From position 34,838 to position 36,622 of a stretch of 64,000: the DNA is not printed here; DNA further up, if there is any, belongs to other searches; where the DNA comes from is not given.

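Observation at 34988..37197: B12-binding radical SAM gene followed by a 725-bp gene-free gap that holds a 38-aa hydrophobic micro-ORF on the opposite strand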

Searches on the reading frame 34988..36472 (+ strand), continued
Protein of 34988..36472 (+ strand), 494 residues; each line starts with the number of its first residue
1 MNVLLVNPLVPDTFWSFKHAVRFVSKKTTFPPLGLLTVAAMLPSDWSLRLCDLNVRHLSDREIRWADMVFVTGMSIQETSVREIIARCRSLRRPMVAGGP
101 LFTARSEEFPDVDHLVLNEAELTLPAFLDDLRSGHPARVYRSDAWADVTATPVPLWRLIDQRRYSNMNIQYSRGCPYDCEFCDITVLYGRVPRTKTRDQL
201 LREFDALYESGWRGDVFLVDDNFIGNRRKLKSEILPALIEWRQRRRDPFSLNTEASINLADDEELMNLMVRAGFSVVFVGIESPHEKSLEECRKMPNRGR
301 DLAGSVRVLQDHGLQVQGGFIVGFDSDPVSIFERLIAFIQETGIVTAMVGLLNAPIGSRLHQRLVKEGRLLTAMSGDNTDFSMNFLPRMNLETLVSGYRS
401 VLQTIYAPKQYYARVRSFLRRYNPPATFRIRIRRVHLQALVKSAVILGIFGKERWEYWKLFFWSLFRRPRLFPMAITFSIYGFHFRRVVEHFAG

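Call 24: find_homologous_proteins(query=window:34988-36469:+, max_evalue=1e-100)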
Query window:34988-36469:+ (494 aa): 8000 proteins with E <= 1e-100 among 8000 candidates; the best 120 are listed.
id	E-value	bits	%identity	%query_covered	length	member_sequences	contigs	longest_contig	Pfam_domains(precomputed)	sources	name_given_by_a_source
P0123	0.0e+0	1138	100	100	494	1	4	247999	PF04055.28,PF13282.12,PF02310.25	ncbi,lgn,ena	-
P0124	7.4e-293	990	87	99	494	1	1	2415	PF04055.28,PF13282.12,PF02310.25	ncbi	-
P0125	1.2e-262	890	77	99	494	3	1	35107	PF04055.28,PF13282.12,PF02310.25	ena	-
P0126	4.1e-242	822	70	100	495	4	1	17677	PF04055.28,PF13282.12,PF02310.25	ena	-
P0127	8.9e-242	821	70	100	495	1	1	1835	PF04055.28,PF13282.12,PF02310.25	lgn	-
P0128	4.6e-241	819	68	100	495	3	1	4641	PF04055.28,PF13282.12,PF02310.25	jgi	jgi:radical SAM superfamily enzyme YgiQ (UPF0313 family)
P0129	2.4e-240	816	67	100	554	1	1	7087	PF04055.28,PF13282.12,PF02310.25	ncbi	-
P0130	3.9e-240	816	70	100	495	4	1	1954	PF04055.28,PF13282.12,PF02310.25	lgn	-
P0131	5.7e-240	815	68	100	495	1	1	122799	PF04055.28,PF13282.12,PF02310.25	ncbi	ncbi:MAG: DUF4070 domain-containing protein [bacterium]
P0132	8.9e-240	814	68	100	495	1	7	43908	PF04055.28,PF13282.12,PF02310.25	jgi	jgi:radical SAM superfamily enzyme YgiQ (UPF0313 family)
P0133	5.5e-239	812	69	99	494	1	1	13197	PF04055.28,PF13282.12,PF02310.25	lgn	-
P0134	6.8e-239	812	71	100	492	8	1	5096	PF04055.28,PF13282.12,PF02310.25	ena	-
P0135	2.9e-238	810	68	100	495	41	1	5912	PF04055.28,PF13282.12,PF02310.25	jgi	jgi:radical SAM superfamily enzyme YgiQ (UPF0313 family)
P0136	3.7e-238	809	67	100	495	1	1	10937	PF04055.28,PF13282.12,PF02310.25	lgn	-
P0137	4.2e-238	809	69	100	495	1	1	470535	PF04055.28,PF13282.12,PF02310.25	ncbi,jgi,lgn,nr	ncbi:MAG: DUF4070 domain-containing protein [Bacteroidetes bacterium]|jgi:radical SAM superfamily en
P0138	4.9e-238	809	69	99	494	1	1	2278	PF04055.28,PF13282.12,PF02310.25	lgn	-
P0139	5.9e-238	808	69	99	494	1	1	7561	PF04055.28,PF13282.12,PF02310.25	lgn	-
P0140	2.0e-237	807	69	99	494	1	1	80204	PF04055.28,PF13282.12,PF02310.25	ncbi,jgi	jgi:radical SAM superfamily enzyme YgiQ (UPF0313 family)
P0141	3.0e-237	806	68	100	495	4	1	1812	PF04055.28,PF13282.12,PF02310.25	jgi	jgi:radical SAM superfamily enzyme YgiQ (UPF0313 family)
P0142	5.1e-237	805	67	100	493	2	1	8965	PF04055.28,PF13282.12,PF02310.25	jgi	-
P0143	7.6e-237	805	68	100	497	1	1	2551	PF04055.28,PF13282.12,PF02310.25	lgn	-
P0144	9.6e-237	804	69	100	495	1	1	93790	PF04055.28,PF13282.12,PF02310.25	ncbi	-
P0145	9.8e-237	804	69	100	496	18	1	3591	PF04055.28,PF13282.12,PF02310.25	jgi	-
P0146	9.9e-237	804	69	100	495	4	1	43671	PF04055.28,PF13282.12,PF02310.25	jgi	jgi:radical SAM superfamily enzyme YgiQ (UPF0313 family)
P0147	1.3e-236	804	69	100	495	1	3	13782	PF04055.28,PF13282.12,PF02310.25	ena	-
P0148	1.5e-236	804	69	99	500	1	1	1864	PF04055.28,PF13282.12,PF02310.25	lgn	-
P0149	2.4e-236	803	69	99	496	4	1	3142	PF04055.28,PF13282.12,PF02310.25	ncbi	ncbi:MAG: B12-binding domain-containing radical SAM protein [Bacteroidota bacterium]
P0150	2.4e-236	803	70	99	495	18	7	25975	PF04055.28,PF13282.12,PF02310.25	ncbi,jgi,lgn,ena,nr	ncbi:MAG TPA: B12-binding domain-containing radical SAM protein [Bacteroidota bacterium]|nr:B12-bind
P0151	2.5e-236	803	69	100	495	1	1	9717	PF04055.28,PF13282.12,PF02310.25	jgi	jgi:radical SAM superfamily enzyme YgiQ (UPF0313 family)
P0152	2.8e-236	803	68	100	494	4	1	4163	PF04055.28,PF13282.12,PF02310.25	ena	-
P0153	3.0e-236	803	67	100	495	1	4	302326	PF04055.28,PF13282.12,PF02310.25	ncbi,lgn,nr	ncbi:MAG: B12-binding domain-containing radical SAM protein [Ignavibacteriales bacterium]|nr:B12-bin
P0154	4.7e-236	802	68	100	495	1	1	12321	PF04055.28,PF13282.12,PF02310.25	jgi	jgi:radical SAM superfamily enzyme YgiQ (UPF0313 family)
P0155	5.4e-236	802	69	100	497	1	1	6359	PF04055.28,PF13282.12,PF02310.25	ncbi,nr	ncbi:MAG: B12-binding domain-containing radical SAM protein [Ignavibacteriales bacterium]|nr:B12-bin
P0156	9.0e-236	801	67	100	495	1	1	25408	PF04055.28,PF13282.12,PF02310.25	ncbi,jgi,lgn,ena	ncbi:MAG: B12-binding domain-containing radical SAM protein [Bacteroidota bacterium]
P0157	1.4e-235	801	67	100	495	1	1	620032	PF04055.28,PF13282.12,PF02310.25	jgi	jgi:radical SAM superfamily enzyme YgiQ (UPF0313 family)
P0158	1.4e-235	801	68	100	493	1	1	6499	PF04055.28,PF13282.12,PF02310.25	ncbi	-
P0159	1.4e-235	801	67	100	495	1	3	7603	PF04055.28,PF13282.12,PF02310.25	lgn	-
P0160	1.4e-235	801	69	99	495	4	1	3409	PF04055.28,PF13282.12,PF02310.25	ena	-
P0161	2.1e-235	800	67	100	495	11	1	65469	PF04055.28,PF13282.12,PF02310.25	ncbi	ncbi:MAG: B12-binding domain-containing radical SAM protein [Bacteroidota bacterium]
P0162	2.3e-235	800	68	100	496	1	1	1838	PF04055.28,PF13282.12,PF02310.25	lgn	-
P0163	2.5e-235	800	69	99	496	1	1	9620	PF04055.28,PF13282.12,PF02310.25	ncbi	ncbi:MAG: B12-binding domain-containing radical SAM protein [Bacteroidota bacterium]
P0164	3.0e-235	800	67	100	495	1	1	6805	PF04055.28,PF13282.12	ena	-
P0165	3.2e-235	799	68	100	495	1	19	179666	PF04055.28,PF13282.12,PF02310.25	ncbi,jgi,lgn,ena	-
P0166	3.8e-235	799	67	100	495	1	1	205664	PF04055.28,PF13282.12,PF02310.25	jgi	jgi:radical SAM superfamily enzyme YgiQ (UPF0313 family)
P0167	3.9e-235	799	69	100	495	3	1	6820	PF04055.28,PF13282.12,PF02310.25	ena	-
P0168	4.1e-235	799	68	100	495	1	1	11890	PF04055.28,PF13282.12,PF02310.25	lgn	-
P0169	4.5e-235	799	67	100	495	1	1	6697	PF04055.28,PF13282.12,PF02310.25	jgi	jgi:radical SAM superfamily enzyme YgiQ (UPF0313 family)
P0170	8.2e-235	798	67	100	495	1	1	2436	PF04055.28,PF13282.12,PF02310.25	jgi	jgi:radical SAM superfamily enzyme YgiQ (UPF0313 family)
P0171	9.1e-235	798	69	99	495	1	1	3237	PF04055.28,PF13282.12,PF02310.25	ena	-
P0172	9.3e-235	798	69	99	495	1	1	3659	PF04055.28,PF13282.12,PF02310.25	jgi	-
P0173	1.2e-234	798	66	100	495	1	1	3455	PF04055.28,PF13282.12,PF02310.25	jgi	jgi:radical SAM superfamily enzyme YgiQ (UPF0313 family)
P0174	1.3e-234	797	69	99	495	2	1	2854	PF04055.28,PF13282.12,PF02310.25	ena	-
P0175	1.7e-234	797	66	100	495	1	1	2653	PF04055.28,PF13282.12,PF02310.25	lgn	-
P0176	1.8e-234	797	68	100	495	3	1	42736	PF04055.28,PF13282.12,PF02310.25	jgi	jgi:radical SAM superfamily enzyme YgiQ (UPF0313 family)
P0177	2.5e-234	797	67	100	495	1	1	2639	PF04055.28,PF13282.12,PF02310.25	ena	-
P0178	3.9e-234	796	68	100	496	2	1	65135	PF04055.28,PF13282.12,PF02310.25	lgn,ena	-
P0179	4.3e-234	796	67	100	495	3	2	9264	PF04055.28,PF13282.12,PF02310.25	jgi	jgi:radical SAM superfamily enzyme YgiQ (UPF0313 family)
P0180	6.2e-234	795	67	100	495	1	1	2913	PF04055.28,PF13282.12,PF02310.25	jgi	-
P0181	1.1e-233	794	66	100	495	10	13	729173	PF04055.28,PF13282.12,PF02310.25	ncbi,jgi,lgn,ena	jgi:radical SAM superfamily enzyme YgiQ (UPF0313 family)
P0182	1.1e-233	794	67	100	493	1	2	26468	PF04055.28,PF13282.12,PF02310.25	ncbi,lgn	ncbi:MAG: B12-binding domain-containing radical SAM protein [Bacteroidota bacterium]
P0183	1.1e-233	794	68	99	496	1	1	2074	PF04055.28,PF13282.12,PF02310.25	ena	-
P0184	1.4e-233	794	66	100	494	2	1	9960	PF04055.28,PF13282.12,PF02310.25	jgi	jgi:radical SAM superfamily enzyme YgiQ (UPF0313 family)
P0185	1.5e-233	794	67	100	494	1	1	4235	PF04055.28,PF13282.12,PF02310.25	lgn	-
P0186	1.6e-233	794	66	100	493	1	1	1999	PF04055.28,PF13282.12,PF02310.25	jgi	jgi:radical SAM superfamily enzyme YgiQ (UPF0313 family)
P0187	2.0e-233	794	67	100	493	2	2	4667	PF04055.28,PF13282.12,PF02310.25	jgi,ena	-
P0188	2.2e-233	793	67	100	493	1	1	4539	PF04055.28,PF13282.12,PF02310.25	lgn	-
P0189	4.3e-233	792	68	100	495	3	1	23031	PF04055.28,PF13282.12,PF02310.25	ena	-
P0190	5.8e-233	792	67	100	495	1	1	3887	PF04055.28,PF13282.12,PF02310.25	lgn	-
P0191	5.9e-233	792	67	100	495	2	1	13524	PF04055.28,PF13282.12,PF02310.25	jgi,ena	-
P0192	8.0e-233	792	67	99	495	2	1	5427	PF04055.28,PF13282.12,PF02310.25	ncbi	-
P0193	1.5e-232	791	68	100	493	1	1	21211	PF04055.28,PF13282.12,PF02310.25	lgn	-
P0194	2.1e-232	790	67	99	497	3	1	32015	PF04055.28,PF13282.12,PF02310.25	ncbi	-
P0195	2.8e-232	790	67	99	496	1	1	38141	PF04055.28,PF13282.12,PF02310.25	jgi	jgi:radical SAM superfamily enzyme YgiQ (UPF0313 family)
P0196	2.9e-232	790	66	100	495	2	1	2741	PF04055.28,PF13282.12,PF02310.25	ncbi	-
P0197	4.7e-232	789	67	100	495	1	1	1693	PF04055.28,PF13282.12,PF02310.25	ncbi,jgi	-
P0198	5.0e-232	789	66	100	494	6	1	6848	PF04055.28,PF13282.12,PF02310.25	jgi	jgi:radical SAM superfamily enzyme YgiQ (UPF0313 family)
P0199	5.1e-232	789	67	100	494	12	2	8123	PF04055.28,PF13282.12,PF02310.25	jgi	jgi:radical SAM superfamily enzyme YgiQ (UPF0313 family)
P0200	5.3e-232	789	67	100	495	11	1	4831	PF04055.28,PF13282.12,PF02310.25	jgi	jgi:radical SAM superfamily enzyme YgiQ (UPF0313 family)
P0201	6.7e-232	788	67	100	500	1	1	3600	PF04055.28,PF13282.12,PF02310.25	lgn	-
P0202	6.9e-232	788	67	100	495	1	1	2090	PF04055.28,PF13282.12,PF02310.25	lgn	-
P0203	7.7e-232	788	67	99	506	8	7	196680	PF04055.28,PF13282.12,PF02310.25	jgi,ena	jgi:radical SAM superfamily enzyme YgiQ (UPF0313 family)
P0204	1.0e-231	788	68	100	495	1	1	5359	PF04055.28,PF13282.12,PF02310.25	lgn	-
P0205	1.5e-231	787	67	100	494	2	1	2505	PF04055.28,PF13282.12,PF02310.25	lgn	-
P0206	2.0e-231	787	68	100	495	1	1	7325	PF04055.28,PF13282.12,PF02310.25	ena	-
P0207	2.6e-231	787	66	100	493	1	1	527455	PF04055.28,PF13282.12,PF02310.25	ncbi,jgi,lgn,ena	ncbi:MAG: B12-binding domain-containing radical SAM protein [Bacteroidota bacterium]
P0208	2.7e-231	787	66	100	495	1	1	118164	PF04055.28,PF13282.12,PF02310.25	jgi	jgi:radical SAM superfamily enzyme YgiQ (UPF0313 family)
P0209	3.6e-231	786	67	100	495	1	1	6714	PF04055.28,PF13282.12,PF02310.25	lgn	-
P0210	6.1e-231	785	66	100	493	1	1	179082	PF04055.28,PF13282.12,PF02310.25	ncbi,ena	-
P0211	6.1e-231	785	66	100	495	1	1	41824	PF04055.28,PF13282.12,PF02310.25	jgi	jgi:radical SAM superfamily enzyme YgiQ (UPF0313 family)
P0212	6.5e-231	785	66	100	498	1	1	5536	PF04055.28,PF13282.12,PF02310.25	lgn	-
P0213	7.1e-231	785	67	100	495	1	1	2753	PF04055.28,PF13282.12,PF02310.25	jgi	jgi:radical SAM superfamily enzyme YgiQ (UPF0313 family)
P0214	1.6e-230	784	66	100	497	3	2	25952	PF04055.28,PF13282.12,PF02310.25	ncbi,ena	ncbi:MAG: B12-binding domain-containing radical SAM protein [Bacteroidota bacterium]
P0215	2.6e-230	783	66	99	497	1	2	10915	PF04055.28,PF13282.12,PF02310.25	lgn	-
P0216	5.6e-230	782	67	97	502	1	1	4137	PF04055.28,PF13282.12,PF02310.25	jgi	jgi:radical SAM superfamily enzyme YgiQ (UPF0313 family)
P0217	7.1e-230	782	67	100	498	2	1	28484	PF04055.28,PF13282.12,PF02310.25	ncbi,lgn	-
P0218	9.8e-230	781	67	99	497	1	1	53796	PF04055.28,PF13282.12,PF02310.25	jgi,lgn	jgi:radical SAM superfamily enzyme YgiQ (UPF0313 family)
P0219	1.1e-229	781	67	100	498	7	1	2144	PF04055.28,PF13282.12,PF02310.25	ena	-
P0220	1.6e-229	781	66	100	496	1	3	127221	PF04055.28,PF13282.12,PF02310.25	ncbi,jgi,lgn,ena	-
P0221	2.9e-229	780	67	99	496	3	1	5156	PF04055.28,PF13282.12,PF02310.25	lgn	-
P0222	4.9e-229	779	67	99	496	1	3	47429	PF04055.28,PF13282.12,PF02310.25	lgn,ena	-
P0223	5.2e-229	779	68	100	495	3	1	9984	PF04055.28,PF13282.12,PF02310.25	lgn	-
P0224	6.6e-229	779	66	99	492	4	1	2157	PF04055.28,PF13282.12,PF02310.25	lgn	-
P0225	7.9e-229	778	66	99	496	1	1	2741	PF04055.28,PF13282.12,PF02310.25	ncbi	-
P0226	1.1e-228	778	67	99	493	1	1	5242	PF04055.28,PF13282.12,PF02310.25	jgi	jgi:radical SAM superfamily enzyme YgiQ (UPF0313 family)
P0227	1.2e-228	778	66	100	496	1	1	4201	PF04055.28,PF13282.12,PF02310.25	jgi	jgi:radical SAM superfamily enzyme YgiQ (UPF0313 family)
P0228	2.0e-228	777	66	100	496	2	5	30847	PF04055.28,PF13282.12,PF02310.25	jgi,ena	jgi:radical SAM superfamily enzyme YgiQ (UPF0313 family)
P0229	2.1e-228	777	66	99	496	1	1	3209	PF04055.28,PF13282.12,PF02310.25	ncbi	-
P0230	3.1e-228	776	66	100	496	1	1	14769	PF04055.28,PF13282.12,PF02310.25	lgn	-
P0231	3.1e-228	776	66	100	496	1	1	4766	PF04055.28,PF13282.12,PF02310.25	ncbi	-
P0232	3.4e-228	776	66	99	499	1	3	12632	PF04055.28,PF13282.12,PF02310.25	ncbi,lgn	-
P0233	5.4e-228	776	65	99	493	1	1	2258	PF04055.28,PF13282.12,PF02310.25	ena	-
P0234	6.3e-228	775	67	100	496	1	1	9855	PF04055.28,PF13282.12,PF02310.25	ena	-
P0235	9.2e-228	775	66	99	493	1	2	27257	PF04055.28,PF13282.12,PF02310.25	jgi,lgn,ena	jgi:radical SAM superfamily enzyme YgiQ (UPF0313 family)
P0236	1.0e-227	775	65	100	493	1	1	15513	PF04055.28,PF13282.12,PF02310.25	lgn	-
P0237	1.3e-227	774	66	99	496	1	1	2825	PF04055.28,PF13282.12,PF02310.25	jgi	jgi:radical SAM superfamily enzyme YgiQ (UPF0313 family)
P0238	1.6e-227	774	66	99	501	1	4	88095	PF04055.28,PF13282.12,PF02310.25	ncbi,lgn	-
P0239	1.7e-227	774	65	100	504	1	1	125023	PF04055.28,PF13282.12,PF02310.25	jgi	-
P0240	2.6e-227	773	66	99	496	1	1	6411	PF04055.28,PF13282.12,PF02310.25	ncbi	-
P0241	3.2e-227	773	67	99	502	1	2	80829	PF04055.28,PF13282.12,PF02310.25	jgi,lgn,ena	-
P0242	4.0e-227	773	67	99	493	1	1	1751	PF04055.28,PF13282.12,PF02310.25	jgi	jgi:radical SAM superfamily enzyme YgiQ (UPF0313 family)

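Call 25: find_encoding_contigs(protein=P0124, flank=6000, max_places=3)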
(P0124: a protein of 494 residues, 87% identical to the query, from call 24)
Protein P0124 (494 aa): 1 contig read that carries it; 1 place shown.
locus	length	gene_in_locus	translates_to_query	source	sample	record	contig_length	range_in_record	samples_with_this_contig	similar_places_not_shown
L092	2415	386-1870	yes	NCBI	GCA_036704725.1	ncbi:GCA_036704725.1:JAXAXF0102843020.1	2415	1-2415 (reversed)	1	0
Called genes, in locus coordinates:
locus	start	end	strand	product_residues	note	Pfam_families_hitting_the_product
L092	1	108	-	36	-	?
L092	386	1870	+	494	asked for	PF02310:B12-binding, PF04055:Radical_SAM, PF13282:DUF4070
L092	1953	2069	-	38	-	-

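Call 26: find_encoding_contigs(protein=P0125, flank=8000, max_places=3)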
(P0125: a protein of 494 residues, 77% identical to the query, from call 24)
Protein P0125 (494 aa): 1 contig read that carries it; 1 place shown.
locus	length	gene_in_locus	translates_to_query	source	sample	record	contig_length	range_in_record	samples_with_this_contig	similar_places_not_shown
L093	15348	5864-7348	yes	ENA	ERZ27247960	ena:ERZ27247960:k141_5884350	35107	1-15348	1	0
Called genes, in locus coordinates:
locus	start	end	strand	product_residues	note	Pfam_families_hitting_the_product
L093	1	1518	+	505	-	?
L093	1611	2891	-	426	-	PF06808:DctM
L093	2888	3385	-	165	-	PF04290:DctQ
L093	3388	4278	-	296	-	PF03480:DctP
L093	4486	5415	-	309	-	PF16811:TAtT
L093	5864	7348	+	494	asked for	PF02310:B12-binding (faint), PF04055:Radical_SAM, PF13282:DUF4070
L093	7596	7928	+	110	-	-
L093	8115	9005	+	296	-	PF00072:Response_reg, PF00486:Trans_reg_C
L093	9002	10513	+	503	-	PF00672:HAMP, PF00512:HisKA, PF02518:HATPase_c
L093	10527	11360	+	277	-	PF00149:Metallophos, PF12850:Metallophos_2 (faint)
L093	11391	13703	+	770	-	PF00912:Transgly, PF00905:Transpeptidase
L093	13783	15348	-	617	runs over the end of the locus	PF02638:GHL10, PF18962:Por_Secre_tail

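Call 27: find_encoding_contigs(protein=P0126, flank=8000, max_places=3)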
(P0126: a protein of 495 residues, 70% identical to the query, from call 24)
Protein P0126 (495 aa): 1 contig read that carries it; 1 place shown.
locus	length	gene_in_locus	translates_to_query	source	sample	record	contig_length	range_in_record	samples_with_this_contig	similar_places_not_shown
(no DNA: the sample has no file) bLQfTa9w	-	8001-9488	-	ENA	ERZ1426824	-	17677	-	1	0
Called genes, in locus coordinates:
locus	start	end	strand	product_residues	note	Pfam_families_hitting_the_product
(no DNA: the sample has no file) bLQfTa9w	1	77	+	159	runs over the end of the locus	?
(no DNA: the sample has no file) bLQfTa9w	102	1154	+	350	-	PF25919:BSH_CusB (faint), PF25954:Beta-barrel_RND_2, PF25967:RND-MFP_C, PF25975:CzcB_C, PF25989:YknX_C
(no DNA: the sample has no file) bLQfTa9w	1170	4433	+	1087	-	PF00873:ACR_tran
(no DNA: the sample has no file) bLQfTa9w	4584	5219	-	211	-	PF13474:SnoaL_3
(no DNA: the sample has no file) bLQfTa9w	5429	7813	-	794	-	PF00686:CBM_20, PF07695:7TMR-DISM_7TM, PF07228:SpoIIE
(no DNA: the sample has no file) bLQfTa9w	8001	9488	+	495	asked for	PF02310:B12-binding (weak), PF04055:Radical_SAM, PF13282:DUF4070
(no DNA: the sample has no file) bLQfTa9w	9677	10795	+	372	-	-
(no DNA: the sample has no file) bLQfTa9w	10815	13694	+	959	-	PF12971:NAGLU_N, PF05089:NAGLU, PF12972:NAGLU_C, PF13290:CHB_HEX_C_1, PF13287:Fn3_assoc, PF07691:PA14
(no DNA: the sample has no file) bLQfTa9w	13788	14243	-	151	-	-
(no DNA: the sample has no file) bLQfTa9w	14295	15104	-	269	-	-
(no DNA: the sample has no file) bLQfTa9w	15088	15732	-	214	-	-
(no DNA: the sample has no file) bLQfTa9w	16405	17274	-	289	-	?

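Call 34: search_protein_families(library=ncbifam, proteins=[L092:2089-2325:-, window:34988-36469:+], max_evalue=1)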
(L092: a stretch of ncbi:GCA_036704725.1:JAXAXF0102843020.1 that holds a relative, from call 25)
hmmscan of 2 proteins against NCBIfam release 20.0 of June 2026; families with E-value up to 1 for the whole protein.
L092:2089-2325:- (79 aa): 0 families

window:34988-36469:+ (494 aa): 22 families
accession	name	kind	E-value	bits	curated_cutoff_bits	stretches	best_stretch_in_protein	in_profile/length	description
TIGR04479.1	bcpD_PhpK_rSAM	subfamily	2.8e-19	68.9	600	1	165-342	240-409/504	PhpK family radical SAM P-methyltransferase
TIGR04013.1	B12_SAM_MJ_1487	hypoth_equivalog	4.9e-16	58.5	251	1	67-207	45-192/382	TIGR04013 family B12-binding domain/radical SAM domain-containing protein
TIGR04072.2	rSAM_ladder_B12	equivalog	1.1e-14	54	360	1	77-412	82-422/443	lipid biosynthesis B12-binding/radical SAM protein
TIGR04367.1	HpnR_B12_rSAM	equivalog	5e-14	51.7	650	1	168-302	188-314/490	hopanoid C-3 methylase HpnR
TIGR02026.1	BchE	equivalog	3.3e-13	49.3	481.35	1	154-328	175-351/497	magnesium-protoporphyrin IX monomethyl ester anaerobic oxidative cyclase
TIGR04014.1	B12_SAM_MJ_0865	equivalog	3.3e-13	49.2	360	1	72-344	48-338/434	methyl-coenzyme M reductase glutamine C-methyltransferase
NF050148.1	rSAM_ApyD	equivalog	2.1e-12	46.3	750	1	107-325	122-349/645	RiPP biosynthesis radical SAM protein ApyD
TIGR03471.1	HpnJ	equivalog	5.4e-12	45.3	577.6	1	167-380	198-405/472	hopanoid biosynthesis associated radical SAM protein HpnJ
NF045585.1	rSAM_slr0320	equivalog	4.2e-11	42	775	1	167-314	236-379/511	photosystem II high light acclimation radical SAM protein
NF038361.1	rSAM_Sden_1168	equivalog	5.2e-11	41.8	575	1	166-398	282-511/560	Sden_1168 family B12-binding radical SAM P-methyltransferase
NF033070.1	rSAM_AprD4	equivalog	3.7e-08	32.7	500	1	141-368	163-394/456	AprD4 family radical SAM diol-dehydratase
TIGR04295.1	B12_rSAM_oligo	hypoth_equivalog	6.9e-08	31.6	400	1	168-294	202-314/422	TIGR04295 family B12-binding domain-containing radical SAM protein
NF033712.0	B12_rSAM_KedN5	subfamily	7.6e-07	27.7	700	1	160-325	189-353/624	KedN5 family methylcobalamin-dependent radical SAM C-methyltransferase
TIGR03975.1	rSAM_ocin_1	subfamily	1.4e-06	27.2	281.85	1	166-339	261-427/606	RiPP maturation radical SAM C-methyltransferase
NF040542.1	rSAM_RCCLKC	equivalog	8e-05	22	450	1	169-323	183-331/423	arsinothricin biosynthesis radical SAM protein ArsL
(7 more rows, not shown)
